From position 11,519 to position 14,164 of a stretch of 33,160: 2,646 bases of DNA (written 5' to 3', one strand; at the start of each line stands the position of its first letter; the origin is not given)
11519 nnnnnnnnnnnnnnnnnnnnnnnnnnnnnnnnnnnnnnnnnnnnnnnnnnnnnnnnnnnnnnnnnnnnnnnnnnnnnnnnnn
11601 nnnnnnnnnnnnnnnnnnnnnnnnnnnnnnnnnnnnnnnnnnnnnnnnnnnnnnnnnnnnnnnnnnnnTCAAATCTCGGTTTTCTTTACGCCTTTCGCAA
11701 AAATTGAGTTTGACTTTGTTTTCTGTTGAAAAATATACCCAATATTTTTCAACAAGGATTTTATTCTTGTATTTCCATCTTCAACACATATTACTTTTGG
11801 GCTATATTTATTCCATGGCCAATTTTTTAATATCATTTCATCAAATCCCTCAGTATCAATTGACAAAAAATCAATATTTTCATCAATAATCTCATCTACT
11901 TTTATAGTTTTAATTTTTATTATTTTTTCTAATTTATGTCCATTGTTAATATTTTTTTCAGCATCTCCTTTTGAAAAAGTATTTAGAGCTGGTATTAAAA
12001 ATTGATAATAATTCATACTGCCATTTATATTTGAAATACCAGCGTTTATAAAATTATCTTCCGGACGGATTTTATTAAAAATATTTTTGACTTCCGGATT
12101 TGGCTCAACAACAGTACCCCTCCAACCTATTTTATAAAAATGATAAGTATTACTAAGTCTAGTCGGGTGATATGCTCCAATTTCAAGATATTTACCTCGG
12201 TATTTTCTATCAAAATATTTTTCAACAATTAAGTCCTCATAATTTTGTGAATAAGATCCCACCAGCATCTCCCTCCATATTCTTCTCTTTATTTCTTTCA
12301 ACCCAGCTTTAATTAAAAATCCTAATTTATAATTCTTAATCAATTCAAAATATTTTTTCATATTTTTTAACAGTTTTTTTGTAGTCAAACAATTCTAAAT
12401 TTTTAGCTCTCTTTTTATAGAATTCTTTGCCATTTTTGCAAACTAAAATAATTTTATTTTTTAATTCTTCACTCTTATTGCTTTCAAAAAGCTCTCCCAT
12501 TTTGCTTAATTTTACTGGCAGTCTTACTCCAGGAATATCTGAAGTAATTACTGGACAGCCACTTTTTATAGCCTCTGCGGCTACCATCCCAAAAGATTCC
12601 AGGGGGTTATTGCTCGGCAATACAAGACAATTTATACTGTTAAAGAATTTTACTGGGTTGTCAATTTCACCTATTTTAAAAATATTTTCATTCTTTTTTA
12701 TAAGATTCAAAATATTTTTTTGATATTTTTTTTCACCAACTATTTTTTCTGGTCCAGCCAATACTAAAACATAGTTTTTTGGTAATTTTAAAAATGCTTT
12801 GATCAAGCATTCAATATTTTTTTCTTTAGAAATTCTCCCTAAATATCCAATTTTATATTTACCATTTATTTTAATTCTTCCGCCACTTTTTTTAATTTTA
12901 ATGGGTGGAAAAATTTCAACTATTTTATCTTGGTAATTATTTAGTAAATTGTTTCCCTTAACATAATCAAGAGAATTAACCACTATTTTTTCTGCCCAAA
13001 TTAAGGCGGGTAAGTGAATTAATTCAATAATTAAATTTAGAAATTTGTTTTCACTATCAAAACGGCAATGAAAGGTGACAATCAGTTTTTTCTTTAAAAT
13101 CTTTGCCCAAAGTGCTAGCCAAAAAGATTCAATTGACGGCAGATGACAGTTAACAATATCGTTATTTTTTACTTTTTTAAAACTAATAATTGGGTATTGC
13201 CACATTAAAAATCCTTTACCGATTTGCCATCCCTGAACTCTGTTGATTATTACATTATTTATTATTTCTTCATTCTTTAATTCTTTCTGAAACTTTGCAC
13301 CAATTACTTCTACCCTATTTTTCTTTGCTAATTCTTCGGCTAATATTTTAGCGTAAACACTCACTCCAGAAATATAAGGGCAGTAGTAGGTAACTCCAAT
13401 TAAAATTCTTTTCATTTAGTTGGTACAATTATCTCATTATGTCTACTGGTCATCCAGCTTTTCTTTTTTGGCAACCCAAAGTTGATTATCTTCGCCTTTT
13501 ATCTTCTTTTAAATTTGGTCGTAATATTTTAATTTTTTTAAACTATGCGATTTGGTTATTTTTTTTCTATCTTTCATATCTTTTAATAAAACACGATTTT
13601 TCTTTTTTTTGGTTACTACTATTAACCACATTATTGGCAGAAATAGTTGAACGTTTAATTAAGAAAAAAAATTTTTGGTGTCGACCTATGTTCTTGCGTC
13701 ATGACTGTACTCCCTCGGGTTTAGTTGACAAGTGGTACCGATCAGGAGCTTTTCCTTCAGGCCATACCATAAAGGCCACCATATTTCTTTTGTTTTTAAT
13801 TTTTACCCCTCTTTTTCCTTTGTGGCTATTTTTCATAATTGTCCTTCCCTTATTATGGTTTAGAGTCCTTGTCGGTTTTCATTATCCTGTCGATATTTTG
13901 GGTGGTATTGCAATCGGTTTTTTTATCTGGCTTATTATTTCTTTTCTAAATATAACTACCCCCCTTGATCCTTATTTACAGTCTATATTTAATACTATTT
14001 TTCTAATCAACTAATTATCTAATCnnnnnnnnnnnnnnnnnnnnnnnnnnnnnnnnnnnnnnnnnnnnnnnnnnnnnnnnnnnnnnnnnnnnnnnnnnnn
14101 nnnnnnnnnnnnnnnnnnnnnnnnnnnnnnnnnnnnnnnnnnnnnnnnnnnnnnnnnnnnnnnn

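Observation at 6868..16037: DPPR-synthase-like UbiA + PAP2 phosphatase + three GT-C proteins echo the mycobacterial decaprenyl-phospho-arabinose logic, without an epimerase in view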

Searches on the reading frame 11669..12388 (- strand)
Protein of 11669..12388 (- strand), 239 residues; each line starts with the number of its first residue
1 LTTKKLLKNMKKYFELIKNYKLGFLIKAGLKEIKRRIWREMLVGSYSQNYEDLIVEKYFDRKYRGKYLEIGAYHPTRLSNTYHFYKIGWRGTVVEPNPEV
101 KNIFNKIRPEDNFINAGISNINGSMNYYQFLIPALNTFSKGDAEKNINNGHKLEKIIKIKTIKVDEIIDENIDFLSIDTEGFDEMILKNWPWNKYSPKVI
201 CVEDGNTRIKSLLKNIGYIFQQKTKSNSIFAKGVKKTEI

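Call 3: search_protein_families(library=pfam, proteins=[window:11669-12388:-], max_evalue=0.01)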
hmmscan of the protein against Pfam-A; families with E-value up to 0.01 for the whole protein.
window:11669-12388:- (239 aa): 1 family
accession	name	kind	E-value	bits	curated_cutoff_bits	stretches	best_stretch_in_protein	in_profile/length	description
PF05050.19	Methyltransf_21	-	1.1e-17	65.2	22.7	1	69-206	1-150/173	Methyltransferase FkbM domain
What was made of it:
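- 11669..12388 (-): FkbM-family methyltransferase 2 (accessory; variable insert). Methyltransf_21 65 bits (call 3).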

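Call 5: search_protein_families(library=ncbifam, proteins=[window:11669-12388:-], max_evalue=0.01)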
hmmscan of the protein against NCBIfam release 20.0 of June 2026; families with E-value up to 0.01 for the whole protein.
window:11669-12388:- (239 aa): 1 family
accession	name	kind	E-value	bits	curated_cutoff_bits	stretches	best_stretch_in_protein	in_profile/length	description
TIGR01444.1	fkbM_fam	subfamily_domain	1.4e-06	28.8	37.7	1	67-189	2-126/143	FkbM family methyltransferase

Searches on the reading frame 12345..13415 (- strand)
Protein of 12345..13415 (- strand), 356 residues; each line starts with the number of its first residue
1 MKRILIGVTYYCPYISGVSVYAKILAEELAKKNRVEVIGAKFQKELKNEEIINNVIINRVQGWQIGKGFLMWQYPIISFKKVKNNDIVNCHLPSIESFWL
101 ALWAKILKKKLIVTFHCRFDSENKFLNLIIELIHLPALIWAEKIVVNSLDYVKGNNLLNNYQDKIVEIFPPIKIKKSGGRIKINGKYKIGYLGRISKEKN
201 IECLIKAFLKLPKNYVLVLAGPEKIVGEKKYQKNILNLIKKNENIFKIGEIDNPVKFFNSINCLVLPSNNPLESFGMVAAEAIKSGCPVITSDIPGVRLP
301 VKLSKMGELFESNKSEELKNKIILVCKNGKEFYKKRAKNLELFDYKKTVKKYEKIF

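Call 3: search_protein_families(library=pfam, proteins=[window:12345-13415:-], max_evalue=0.01)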
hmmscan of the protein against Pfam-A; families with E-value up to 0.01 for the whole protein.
window:12345-13415:- (356 aa): 4 families
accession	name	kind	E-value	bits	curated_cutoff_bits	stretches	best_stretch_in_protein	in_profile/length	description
PF00534.26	Glycos_transf_1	-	2.6e-27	95.9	26.4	1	184-338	13-167/172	Glycosyl transferases group 1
PF13692.12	Glyco_trans_1_4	-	2.2e-18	67.3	27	1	187-327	2-141/142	Glycosyl transferases group 1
PF13439.12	Glyco_transf_4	-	2e-09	38.2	28.5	1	15-148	1-141/170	Glycosyltransferase Family 4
PF20706.3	GT4-conflict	-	0.0023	17.4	26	1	262-297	283-316/385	Family 4 Glycosyltransferase in conflict systems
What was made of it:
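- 12345..13415 (-): Cytoplasmic GT4 (GT-B) glycosyltransferase (accessory; variable insert). Glycos_transf_1 95.9 bits and Glyco_transf_4 38 bits (call 3).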

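Call 5: search_protein_families(library=ncbifam, proteins=[window:12345-13415:-], max_evalue=0.01)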
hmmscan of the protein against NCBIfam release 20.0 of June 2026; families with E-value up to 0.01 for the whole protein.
window:12345-13415:- (356 aa): 17 families
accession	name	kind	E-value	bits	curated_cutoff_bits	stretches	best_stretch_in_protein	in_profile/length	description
NF053787.1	GlcN_PG_synth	equivalog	1.4e-12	47.2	480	1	191-339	202-337/361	N-acetylglucosaminyl phosphatidylglycerol synthase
NF046085.1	XrtY_assoc_Gly1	equivalog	3.8e-12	45.8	400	1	173-353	204-378/387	XrtY-associated glycosyltransferase XYAG1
TIGR03999.1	thiol_BshA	equivalog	1.5e-11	43.9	273.7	1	199-356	212-370/375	N-acetyl-alpha-D-glucosaminyl L-malate synthase BshA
NF038298.1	EPS_HpsO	equivalog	2.1e-10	40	575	1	185-352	200-371/388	hormogonium polysaccharide biosynthesis glycosyltransferase HpsO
NF012028.0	PRK15484.1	subfamily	8.5e-10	38.3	618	1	188-340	195-357/380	lipopolysaccharide N-acetylglucosaminyltransferase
NF007396.0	PRK09922.1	equivalog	1.2e-09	37.5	385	1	162-337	157-335/361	lipopolysaccharide 1,6-galactosyltransferase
TIGR03088.1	stp2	hypoth_equivalog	3e-09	36.4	409.05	1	186-356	194-370/374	TIGR03088 family PEP-CTERM/XrtA system glycosyltransferase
TIGR03449.1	mycothiol_MshA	equivalog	1.8e-08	33.7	462.5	1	167-322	200-363/406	D-inositol-3-phosphate glycosyltransferase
TIGR02149.1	glgA_Coryne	subfamily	2.4e-08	33.5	302.4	1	180-317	197-338/391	glycogen synthase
NF038295.1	EPS_HpsP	equivalog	6e-08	32.1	550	1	187-339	208-362/388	hormogonium polysaccharide biosynthesis glycosyltransferase HpsP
NF047684.1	TeichurnBiosyTuaC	equivalog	1.3e-07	30.9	550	1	187-340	220-365/391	teichuronic acid biosynthesis protein TuaC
TIGR04047.1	MSMEG_0565_glyc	hypoth_equivalog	9.5e-07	28.2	259.85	1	192-298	199-312/373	MSMEG_0565 family glycosyltransferase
NF041010.1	glycosy_Agl16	equivalog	3e-06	26.3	575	1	189-297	182-288/352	glycosylation protein Agl16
TIGR04157.1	glyco_rSAM_CFB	subfamily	1.2e-05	24.5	400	1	190-301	231-339/406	TIGR04157 family glycosyltransferase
TIGR04348.1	TIGR04348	equivalog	0.00046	19.3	300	1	181-334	132-282/310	selenoneine biosynthesis selenosugar synthase SenB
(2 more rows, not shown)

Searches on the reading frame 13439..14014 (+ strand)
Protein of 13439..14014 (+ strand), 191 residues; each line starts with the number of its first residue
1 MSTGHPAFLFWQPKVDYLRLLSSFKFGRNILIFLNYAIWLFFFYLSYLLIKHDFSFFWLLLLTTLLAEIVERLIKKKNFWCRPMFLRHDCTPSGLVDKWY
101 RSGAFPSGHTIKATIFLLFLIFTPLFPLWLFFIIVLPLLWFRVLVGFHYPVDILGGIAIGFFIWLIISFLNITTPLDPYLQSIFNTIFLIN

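Call 3: search_protein_families(library=pfam, proteins=[window:13439-14014:+], max_evalue=0.01)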
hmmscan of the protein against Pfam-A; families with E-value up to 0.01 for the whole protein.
window:13439-14014:+ (191 aa): 3 families
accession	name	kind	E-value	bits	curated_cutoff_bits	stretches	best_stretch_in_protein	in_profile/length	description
PF01569.27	PAP2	-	4.4e-13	49.6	27.2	1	57-168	2-122/130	PAP2 superfamily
PF14378.12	PAP2_3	-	8.3e-06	26.2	27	1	104-165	126-189/190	PAP2 superfamily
PF14360.12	PAP2_C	-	0.00092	20.2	27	1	107-166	8-71/74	PAP2 superfamily C-terminal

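Call 5: search_protein_families(library=ncbifam, proteins=[window:13439-14014:+], max_evalue=0.01)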
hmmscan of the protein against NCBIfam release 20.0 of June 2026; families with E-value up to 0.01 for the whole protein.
window:13439-14014:+ (191 aa): 3 families
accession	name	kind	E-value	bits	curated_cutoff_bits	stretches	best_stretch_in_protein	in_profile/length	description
NF008813.0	PRK11837.1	equivalog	4.6e-06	26.7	229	1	103-186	103-189/202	undecaprenyl-diphosphate phosphatase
NF047884.1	UdeprDiPSep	equivalog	6.3e-05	23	250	1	25-166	50-182/188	undecaprenyl-diphosphatase SepP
NF007975.0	PRK10699.1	equivalog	0.0015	18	261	1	104-167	158-226/254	phosphatidylglycerophosphatase B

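Call 22: search_solved_structures(query=window:13439-14014:+, max_evalue=1)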
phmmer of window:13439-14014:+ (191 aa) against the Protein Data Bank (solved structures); distinct sequences matched with E-value up to 1: 3.
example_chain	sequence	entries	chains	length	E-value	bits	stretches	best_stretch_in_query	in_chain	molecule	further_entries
4px7_A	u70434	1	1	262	0.047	16.6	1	93-170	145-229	Phosphatidylglycerophosphatase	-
7f18_A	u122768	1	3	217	0.065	16.1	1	69-158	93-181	Acid phosphatase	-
7f17_A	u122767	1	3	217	0.15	14.9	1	69-158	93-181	Acid phosphatase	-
